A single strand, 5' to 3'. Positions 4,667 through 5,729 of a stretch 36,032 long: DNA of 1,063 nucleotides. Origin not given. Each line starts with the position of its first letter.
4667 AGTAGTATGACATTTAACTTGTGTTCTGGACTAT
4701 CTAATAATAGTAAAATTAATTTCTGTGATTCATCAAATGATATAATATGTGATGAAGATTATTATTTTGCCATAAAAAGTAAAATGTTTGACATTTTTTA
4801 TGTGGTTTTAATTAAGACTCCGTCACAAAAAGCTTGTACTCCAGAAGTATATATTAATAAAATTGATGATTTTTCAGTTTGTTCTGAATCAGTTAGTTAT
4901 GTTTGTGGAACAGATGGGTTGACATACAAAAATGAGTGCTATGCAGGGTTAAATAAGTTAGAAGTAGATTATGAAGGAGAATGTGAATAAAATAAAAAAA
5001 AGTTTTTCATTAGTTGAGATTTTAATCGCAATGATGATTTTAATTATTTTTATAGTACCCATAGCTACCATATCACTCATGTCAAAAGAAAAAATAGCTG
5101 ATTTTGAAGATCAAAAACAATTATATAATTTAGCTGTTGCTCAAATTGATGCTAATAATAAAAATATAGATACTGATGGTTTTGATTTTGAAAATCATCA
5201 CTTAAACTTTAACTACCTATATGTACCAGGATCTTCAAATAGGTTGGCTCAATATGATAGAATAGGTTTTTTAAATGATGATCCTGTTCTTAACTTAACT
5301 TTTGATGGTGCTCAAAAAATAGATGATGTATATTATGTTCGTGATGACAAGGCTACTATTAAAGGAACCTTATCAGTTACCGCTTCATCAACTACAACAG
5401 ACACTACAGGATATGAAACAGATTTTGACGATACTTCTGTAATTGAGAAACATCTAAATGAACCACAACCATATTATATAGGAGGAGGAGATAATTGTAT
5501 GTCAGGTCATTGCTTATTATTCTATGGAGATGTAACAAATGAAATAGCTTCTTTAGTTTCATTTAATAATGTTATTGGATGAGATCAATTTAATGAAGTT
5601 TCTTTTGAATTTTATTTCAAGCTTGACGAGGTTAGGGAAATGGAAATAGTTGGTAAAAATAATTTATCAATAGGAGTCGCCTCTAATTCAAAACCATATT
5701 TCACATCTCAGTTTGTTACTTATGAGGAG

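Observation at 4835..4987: Kazal-type protease-inhibitor-like domain fused to a type IV pilin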

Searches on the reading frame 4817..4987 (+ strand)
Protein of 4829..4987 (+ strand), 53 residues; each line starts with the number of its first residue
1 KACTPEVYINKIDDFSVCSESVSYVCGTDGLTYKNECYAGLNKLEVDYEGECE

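Call 3: search_protein_families(library=pfam, proteins=[window:4835-4987:+], max_evalue=10)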
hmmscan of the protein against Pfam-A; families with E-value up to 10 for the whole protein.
window:4835-4987:+ (51 aa): 2 families
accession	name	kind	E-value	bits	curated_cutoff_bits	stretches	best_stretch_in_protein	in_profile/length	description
PF00050.26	Kazal_1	-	2.1e-07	31.2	21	1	15-37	8-30/49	Kazal-type serine protease inhibitor domain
PF07648.20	Kazal_2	-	3e-07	30.9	22.8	1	16-50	6-48/48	Kazal-type serine protease inhibitor domain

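Call 19: find_homologous_proteins(query=window:4829-4987:+, max_evalue=10)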
Query seq(53 aa): no candidate shares three 5-residue words with the query. No homologue found.

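Call 20: search_solved_structures(query=window:4829-4987:+, max_evalue=1, show_alignments=3)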
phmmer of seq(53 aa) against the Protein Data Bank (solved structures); distinct sequences matched with E-value up to 1: 38.
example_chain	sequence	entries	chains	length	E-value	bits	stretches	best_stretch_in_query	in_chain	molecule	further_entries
8s9p_A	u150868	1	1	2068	6e-13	51.8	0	13-38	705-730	Agrin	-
1yu6_C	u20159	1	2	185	3.7e-09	39.9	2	16-45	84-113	Ovomucoid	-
2b0u_C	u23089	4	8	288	6.8e-06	29.7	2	24-52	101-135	Follistatin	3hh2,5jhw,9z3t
2p6a_D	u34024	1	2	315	1.1e-05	29.1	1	24-52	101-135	Follistatin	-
2m5x_A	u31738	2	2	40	3.1e-05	27.7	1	16-52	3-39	Silk protease inhibitor 2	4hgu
2kmo_A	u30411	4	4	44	3.9e-05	27.3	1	17-52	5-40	Leech-derived tryptase inhibitor C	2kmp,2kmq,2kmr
1an1_I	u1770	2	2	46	4.5e-05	27.2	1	17-52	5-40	TRYPTASE INHIBITOR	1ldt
1z7k_B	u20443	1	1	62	6.4e-05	26.7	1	16-45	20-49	Ovomucoid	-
2arp_F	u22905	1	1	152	9.6e-05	26.1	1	24-52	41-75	Follistatin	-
1tgs_I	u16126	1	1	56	0.00029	24.6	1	13-39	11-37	PANCREATIC SECRETORY TRYPSIN INHIBITOR (KAZAL TYPE)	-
1tbq_R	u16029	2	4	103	0.00034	24.4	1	17-43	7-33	RHODNIIN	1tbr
1pce_A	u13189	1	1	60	0.00049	23.9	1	16-45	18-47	PEC-60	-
8tzp_C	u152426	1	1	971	0.00097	23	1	23-53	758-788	Reversion-inducing cysteine-rich protein with Kazal motifs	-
3qtl_D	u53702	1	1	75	0.0046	20.9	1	18-44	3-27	Kazal-type serine protease inhibitor SPI-1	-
7qe8_C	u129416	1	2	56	0.0048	20.8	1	14-39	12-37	Serine protease inhibitor Kazal-type 1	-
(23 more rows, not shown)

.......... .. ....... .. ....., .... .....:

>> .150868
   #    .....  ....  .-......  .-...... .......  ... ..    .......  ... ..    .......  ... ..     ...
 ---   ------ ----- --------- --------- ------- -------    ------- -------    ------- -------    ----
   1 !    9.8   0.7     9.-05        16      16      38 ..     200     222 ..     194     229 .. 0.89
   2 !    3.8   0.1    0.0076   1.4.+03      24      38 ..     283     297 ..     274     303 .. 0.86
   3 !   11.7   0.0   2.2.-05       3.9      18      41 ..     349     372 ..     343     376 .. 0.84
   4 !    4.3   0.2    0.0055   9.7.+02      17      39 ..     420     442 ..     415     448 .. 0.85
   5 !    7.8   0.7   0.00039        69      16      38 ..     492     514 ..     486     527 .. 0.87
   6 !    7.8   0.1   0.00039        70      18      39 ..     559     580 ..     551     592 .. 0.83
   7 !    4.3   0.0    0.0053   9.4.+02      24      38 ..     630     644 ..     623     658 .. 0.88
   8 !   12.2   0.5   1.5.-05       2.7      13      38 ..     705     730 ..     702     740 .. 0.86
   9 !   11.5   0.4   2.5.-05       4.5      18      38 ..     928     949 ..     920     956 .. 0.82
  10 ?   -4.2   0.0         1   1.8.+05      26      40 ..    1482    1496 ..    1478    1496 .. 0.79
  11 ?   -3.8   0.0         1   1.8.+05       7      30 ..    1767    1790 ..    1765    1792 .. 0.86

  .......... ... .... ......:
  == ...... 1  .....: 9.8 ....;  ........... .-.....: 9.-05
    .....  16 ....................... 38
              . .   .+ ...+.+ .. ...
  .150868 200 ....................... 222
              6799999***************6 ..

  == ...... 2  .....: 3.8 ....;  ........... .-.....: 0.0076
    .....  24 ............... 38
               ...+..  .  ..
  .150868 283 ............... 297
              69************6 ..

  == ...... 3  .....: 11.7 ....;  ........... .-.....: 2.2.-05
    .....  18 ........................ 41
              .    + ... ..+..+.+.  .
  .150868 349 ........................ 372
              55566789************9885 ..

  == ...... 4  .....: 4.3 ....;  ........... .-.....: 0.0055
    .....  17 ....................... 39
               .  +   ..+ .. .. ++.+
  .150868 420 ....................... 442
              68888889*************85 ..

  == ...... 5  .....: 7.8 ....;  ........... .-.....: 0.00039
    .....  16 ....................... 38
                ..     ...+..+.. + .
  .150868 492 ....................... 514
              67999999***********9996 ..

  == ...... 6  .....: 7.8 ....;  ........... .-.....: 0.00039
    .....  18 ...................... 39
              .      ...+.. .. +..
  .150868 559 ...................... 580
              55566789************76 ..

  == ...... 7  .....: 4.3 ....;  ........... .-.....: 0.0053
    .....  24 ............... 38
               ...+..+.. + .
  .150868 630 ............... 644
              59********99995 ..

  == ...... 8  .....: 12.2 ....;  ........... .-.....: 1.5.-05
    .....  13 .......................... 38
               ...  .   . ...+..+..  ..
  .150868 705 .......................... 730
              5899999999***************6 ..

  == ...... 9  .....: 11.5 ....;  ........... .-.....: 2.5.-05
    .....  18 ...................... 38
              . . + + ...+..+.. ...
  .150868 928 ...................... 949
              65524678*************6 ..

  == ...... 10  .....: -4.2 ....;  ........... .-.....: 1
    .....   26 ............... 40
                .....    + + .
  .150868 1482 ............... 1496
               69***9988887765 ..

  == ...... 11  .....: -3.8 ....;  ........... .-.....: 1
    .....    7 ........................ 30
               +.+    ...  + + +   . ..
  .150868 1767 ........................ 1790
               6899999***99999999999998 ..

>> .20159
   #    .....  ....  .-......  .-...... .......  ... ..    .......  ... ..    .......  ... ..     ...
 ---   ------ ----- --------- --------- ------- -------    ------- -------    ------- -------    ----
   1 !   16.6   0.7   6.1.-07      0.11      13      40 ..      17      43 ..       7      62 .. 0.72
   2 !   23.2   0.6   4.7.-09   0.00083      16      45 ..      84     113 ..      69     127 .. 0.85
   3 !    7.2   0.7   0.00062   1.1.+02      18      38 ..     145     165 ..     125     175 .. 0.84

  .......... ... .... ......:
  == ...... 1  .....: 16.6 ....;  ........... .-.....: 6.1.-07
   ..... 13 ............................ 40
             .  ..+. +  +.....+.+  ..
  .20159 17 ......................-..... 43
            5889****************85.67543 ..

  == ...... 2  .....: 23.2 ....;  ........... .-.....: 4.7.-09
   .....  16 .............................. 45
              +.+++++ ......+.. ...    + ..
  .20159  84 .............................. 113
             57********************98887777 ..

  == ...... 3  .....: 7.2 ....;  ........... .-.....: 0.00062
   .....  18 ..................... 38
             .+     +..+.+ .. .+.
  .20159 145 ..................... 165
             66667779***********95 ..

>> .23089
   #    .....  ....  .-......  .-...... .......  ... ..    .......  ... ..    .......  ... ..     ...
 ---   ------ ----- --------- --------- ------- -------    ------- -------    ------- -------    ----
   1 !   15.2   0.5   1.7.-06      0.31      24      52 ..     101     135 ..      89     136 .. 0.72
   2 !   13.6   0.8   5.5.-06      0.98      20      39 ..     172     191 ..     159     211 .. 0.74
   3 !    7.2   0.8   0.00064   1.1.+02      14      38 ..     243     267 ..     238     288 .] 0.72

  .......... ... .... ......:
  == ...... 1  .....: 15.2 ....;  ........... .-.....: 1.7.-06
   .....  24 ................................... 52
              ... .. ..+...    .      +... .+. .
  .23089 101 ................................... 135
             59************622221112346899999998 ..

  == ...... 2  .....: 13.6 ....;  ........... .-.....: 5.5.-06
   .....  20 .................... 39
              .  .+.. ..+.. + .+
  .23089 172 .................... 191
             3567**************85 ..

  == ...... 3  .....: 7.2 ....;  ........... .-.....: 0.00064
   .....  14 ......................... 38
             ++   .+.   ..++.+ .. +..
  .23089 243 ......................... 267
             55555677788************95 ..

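Call 43: predict_structure(alignment_id=A2)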
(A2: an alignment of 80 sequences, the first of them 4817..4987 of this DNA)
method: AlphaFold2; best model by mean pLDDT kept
length: 57 residues; sequences in the alignment: 80
mean_pLDDT: 79.2   pTM: 0.55
mean pLDDT of the five models: 79.2, 77.6, 76.5, 76.3, 76.1
residues with pLDDT >= 90: 33; 70-90: 4; 50-70: 10; < 50: 10
segments of 3 or more residues with pLDDT < 50: 14-19
pLDDT, mean of each block of 10 residues (from residue 1): 54 49 92 96 92 96
secondary structure, 60 per line:
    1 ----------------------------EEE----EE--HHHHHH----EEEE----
elements in order: E29-31 H40-45 E50-53

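Call 45: fold_search(model_id=the predicted structure, library=pdb)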
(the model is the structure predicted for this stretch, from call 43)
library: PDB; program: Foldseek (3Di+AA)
matches with E <= 10: 119; with E <= 0.001: 0
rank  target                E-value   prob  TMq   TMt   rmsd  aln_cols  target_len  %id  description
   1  4hgu                  1.2e-03  1.00  0.61  0.83   1.1        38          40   42  Crystal Structure of Galleria mellonella Silk Protease Inhibitor 2 (released 2013-10-09)
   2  2kmo_MODEL_1_A        3.7e-03  1.00  0.60  0.77   0.7        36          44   42  Solution structure of native Leech-derived tryptase inhibitor, LDTI (released 2009-11-10)
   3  1ldt_L                6.3e-03  1.00  0.59  0.73   0.9        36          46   42  COMPLEX OF LEECH-DERIVED TRYPTASE INHIBITOR WITH PORCINE TRYPSIN (released 1998-05-20)
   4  2f3c_I                6.8e-03  1.00  0.58  0.72   1.6        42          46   33  Crystal structure of infestin 1, a Kazal-type serineprotease inhibitor, in complex with trypsin (released 2006-12-05)
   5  2kcx_MODEL_1_A        6.8e-03  1.00  0.47  0.37   3.7        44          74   39  Solution NMR Structure of Kazal-1 Domain of Human Follistatin-related protein 3 (FSTL-3). Northeast Structural (released 2009-03-10)
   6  6jza                  8.3e-03  1.00  0.55  0.39   2.0        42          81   38  Structure of Fstl1 (released 2019-08-21)
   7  1tgs_I                9.5e-03  1.00  0.55  0.56   5.3        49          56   35  THREE-DIMENSIONAL STRUCTURE OF THE COMPLEX BETWEEN PANCREATIC SECRETORY INHIBITOR (KAZAL TYPE) AND TRYPSINOGEN AT 1.8  (released 1983-01-18)
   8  1an1_I                1.0e-02  1.00  0.62  0.87   0.5        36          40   42  LEECH-DERIVED TRYPTASE INHIBITOR/TRYPSIN COMPLEX (released 1998-07-01)
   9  2erw                  1.1e-02  1.00  0.55  0.59   1.8        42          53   38  Crystal Structure of Infestin 4, a factor XIIa inhibitor (released 2006-10-31)
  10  1ovo_A                1.3e-02  1.00  0.51  0.52   2.2        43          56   30  CRYSTALLOGRAPHIC REFINEMENT OF JAPANESE QUAIL OVOMUCOID, A KAZAL-TYPE INHIBITOR, AND MODEL BUILDING STUDIES OF COMPLEX (released 1982-05-26)
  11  1ppf_I                1.3e-02  1.00  0.51  0.52   2.1        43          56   28  X-RAY CRYSTAL STRUCTURE OF THE COMPLEX OF HUMAN LEUKOCYTE ELASTASE (PMN ELASTASE) AND THE THIRD DOMAIN OF THE TURKEY O (released 1994-01-31)
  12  7qe8_C                1.3e-02  1.00  0.52  0.56   5.8        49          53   28  Human cationic trypsin (TRY1) complexed with serine protease inhibitor Kazal type 1 (SPINK1) (released 2022-03-30)
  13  1hja_I                1.5e-02  1.00  0.51  0.55   2.2        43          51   28  LYS 18 VARIANT OF TURKEY OVOMUCOID INHIBITOR THIRD DOMAIN COMPLEXED WITH ALPHA-CHYMOTRYPSIN (released 1998-01-14)
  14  1tbq_R                1.5e-02  1.00  0.53  0.31   3.4        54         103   30  CRYSTAL STRUCTURE OF INSECT DERIVED DOUBLE DOMAIN KAZAL INHIBITOR RHODNIIN IN COMPLEX WITH THROMBIN (released 1996-10-14)
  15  7qe9_C                2.0e-02  1.00  0.52  0.49   2.2        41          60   34  Human cationic trypsin (TRY1) complexed with serine protease inhibitor Kazal type 1 N34S (SPINK1 N34S) (released 2022-03-30)
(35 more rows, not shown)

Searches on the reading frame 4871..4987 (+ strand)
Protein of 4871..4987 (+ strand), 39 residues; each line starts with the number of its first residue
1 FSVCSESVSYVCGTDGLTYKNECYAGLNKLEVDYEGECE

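Call 22: search_solved_structures(query=window:4871-4987:+, max_evalue=0.001, show_alignments=5)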
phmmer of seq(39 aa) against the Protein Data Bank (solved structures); distinct sequences matched with E-value up to 0.001: 14.
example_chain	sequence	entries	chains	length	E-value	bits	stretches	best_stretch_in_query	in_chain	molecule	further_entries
8s9p_A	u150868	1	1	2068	2.1e-16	61.3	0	5-27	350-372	Agrin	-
1yu6_C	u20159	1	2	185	3.1e-09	39.4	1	3-31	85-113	Ovomucoid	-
2b0u_C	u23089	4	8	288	6.2e-07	32.4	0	10-38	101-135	Follistatin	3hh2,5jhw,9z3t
2p6a_D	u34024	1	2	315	9.2e-07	31.8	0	10-38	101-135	Follistatin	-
2arp_F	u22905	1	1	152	8.1e-06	28.9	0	10-38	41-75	Follistatin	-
2m5x_A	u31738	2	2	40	1.5e-05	28.1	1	2-38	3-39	Silk protease inhibitor 2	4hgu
2kmo_A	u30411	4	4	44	1.7e-05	27.9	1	3-38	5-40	Leech-derived tryptase inhibitor C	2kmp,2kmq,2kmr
1an1_I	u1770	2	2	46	2e-05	27.8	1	3-38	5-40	TRYPTASE INHIBITOR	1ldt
1tbq_R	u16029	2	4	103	3.4e-05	27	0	3-29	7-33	RHODNIIN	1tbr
1z7k_B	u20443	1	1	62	3.9e-05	26.9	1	3-31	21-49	Ovomucoid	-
8tzp_C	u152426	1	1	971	0.00021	24.6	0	9-39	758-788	Reversion-inducing cysteine-rich protein with Kazal motifs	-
1pce_A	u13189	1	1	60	0.00043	23.7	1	4-31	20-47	PEC-60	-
1tgs_I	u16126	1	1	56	0.00054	23.4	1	3-25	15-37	PANCREATIC SECRETORY TRYPSIN INHIBITOR (KAZAL TYPE)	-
3qtl_D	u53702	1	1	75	0.00066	23.1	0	4-30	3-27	Kazal-type serine protease inhibitor SPI-1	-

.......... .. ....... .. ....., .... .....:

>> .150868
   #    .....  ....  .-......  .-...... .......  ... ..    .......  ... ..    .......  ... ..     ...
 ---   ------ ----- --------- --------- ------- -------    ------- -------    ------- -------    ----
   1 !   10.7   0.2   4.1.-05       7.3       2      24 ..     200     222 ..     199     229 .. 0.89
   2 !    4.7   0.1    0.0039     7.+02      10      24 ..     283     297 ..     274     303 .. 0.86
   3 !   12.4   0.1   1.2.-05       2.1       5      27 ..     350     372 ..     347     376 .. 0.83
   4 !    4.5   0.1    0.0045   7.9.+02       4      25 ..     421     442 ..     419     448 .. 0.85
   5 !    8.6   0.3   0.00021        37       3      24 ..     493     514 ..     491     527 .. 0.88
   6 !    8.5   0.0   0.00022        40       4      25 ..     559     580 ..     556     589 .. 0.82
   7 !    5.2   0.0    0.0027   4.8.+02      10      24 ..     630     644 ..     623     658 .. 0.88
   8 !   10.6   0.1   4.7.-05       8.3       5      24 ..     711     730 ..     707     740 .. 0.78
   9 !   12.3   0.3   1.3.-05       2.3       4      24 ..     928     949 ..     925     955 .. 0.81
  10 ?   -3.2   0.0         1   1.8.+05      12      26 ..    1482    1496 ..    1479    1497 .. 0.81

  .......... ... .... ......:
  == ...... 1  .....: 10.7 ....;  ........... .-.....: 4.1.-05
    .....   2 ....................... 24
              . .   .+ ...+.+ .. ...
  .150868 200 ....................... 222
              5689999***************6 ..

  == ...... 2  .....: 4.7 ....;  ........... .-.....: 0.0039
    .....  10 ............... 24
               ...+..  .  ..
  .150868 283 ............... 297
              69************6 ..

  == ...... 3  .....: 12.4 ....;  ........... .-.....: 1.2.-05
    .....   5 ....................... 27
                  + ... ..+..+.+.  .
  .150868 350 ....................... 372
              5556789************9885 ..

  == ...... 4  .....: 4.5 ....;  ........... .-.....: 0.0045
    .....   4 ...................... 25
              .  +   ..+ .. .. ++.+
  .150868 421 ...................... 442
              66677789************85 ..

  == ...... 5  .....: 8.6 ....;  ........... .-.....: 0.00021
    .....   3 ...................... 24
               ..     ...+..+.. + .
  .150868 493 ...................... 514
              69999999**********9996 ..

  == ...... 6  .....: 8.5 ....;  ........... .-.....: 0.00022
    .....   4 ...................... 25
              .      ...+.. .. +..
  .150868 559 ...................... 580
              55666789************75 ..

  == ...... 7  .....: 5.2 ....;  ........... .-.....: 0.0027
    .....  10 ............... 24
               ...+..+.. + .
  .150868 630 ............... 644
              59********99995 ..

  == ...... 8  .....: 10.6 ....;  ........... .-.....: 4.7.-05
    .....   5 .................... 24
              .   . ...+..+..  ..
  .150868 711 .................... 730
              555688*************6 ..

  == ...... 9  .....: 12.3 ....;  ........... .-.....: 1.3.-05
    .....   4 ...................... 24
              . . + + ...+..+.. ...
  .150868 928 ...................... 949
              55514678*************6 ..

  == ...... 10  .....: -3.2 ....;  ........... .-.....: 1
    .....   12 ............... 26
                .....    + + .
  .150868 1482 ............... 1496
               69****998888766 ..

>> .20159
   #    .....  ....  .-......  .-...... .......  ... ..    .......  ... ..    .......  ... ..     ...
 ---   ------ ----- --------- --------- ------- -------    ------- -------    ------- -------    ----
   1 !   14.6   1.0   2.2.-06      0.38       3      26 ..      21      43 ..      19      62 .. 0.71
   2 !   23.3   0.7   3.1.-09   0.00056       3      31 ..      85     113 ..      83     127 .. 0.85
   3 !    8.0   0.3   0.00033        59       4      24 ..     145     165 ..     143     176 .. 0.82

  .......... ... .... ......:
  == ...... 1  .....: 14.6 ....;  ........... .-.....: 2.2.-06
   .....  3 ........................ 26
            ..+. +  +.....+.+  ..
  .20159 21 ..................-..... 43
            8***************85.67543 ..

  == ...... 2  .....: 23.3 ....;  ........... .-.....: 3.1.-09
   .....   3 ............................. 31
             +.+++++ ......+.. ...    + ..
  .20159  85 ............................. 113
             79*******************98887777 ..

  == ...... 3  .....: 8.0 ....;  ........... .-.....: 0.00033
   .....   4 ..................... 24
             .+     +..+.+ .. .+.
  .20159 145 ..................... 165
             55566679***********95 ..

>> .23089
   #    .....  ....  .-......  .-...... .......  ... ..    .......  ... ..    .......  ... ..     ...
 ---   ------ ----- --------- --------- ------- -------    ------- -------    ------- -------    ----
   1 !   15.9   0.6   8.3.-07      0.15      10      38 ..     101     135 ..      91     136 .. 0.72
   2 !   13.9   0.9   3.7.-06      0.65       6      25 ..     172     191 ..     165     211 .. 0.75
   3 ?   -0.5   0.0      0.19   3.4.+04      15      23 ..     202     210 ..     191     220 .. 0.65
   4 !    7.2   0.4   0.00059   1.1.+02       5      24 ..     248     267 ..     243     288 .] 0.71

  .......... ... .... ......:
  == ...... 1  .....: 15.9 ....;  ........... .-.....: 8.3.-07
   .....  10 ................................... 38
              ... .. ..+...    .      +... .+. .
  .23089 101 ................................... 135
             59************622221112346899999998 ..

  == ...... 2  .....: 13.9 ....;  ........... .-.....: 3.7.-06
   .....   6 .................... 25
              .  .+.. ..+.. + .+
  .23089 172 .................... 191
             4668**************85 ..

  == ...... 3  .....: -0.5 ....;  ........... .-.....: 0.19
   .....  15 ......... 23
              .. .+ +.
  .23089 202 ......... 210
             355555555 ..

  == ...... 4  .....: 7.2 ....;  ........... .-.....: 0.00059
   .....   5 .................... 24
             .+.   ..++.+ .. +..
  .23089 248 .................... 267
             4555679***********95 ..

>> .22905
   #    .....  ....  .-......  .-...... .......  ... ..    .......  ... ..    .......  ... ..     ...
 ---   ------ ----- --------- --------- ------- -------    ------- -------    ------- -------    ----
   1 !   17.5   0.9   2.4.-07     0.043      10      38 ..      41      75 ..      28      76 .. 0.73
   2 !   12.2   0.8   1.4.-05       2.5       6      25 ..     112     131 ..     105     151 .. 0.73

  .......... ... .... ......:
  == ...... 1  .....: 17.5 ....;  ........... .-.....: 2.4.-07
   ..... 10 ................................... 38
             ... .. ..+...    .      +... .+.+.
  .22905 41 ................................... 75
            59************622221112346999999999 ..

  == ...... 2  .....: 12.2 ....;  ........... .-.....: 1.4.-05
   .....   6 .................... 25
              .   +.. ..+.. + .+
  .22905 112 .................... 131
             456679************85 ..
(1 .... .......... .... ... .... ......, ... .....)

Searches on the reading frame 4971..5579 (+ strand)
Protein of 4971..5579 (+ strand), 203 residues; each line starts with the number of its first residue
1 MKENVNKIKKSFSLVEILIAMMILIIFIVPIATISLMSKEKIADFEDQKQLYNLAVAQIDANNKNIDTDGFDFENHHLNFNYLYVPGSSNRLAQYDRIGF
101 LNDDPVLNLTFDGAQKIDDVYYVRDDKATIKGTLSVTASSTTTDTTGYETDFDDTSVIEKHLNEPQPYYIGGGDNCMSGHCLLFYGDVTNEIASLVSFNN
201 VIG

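Call 3: search_protein_families(library=pfam, proteins=[window:4971-5579:+], max_evalue=10)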
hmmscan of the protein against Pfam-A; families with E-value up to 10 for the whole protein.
window:4971-5579:+ (203 aa): 2 families
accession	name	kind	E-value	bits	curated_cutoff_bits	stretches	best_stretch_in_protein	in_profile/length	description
PF07963.17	N_methyl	-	0.00045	20.1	21.2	1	9-29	4-24/27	Prokaryotic N-terminal methylation motif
PF11773.13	ComGE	-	0.0099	16.2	25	1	14-72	2-60/82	Competence system putative prepilin ComGE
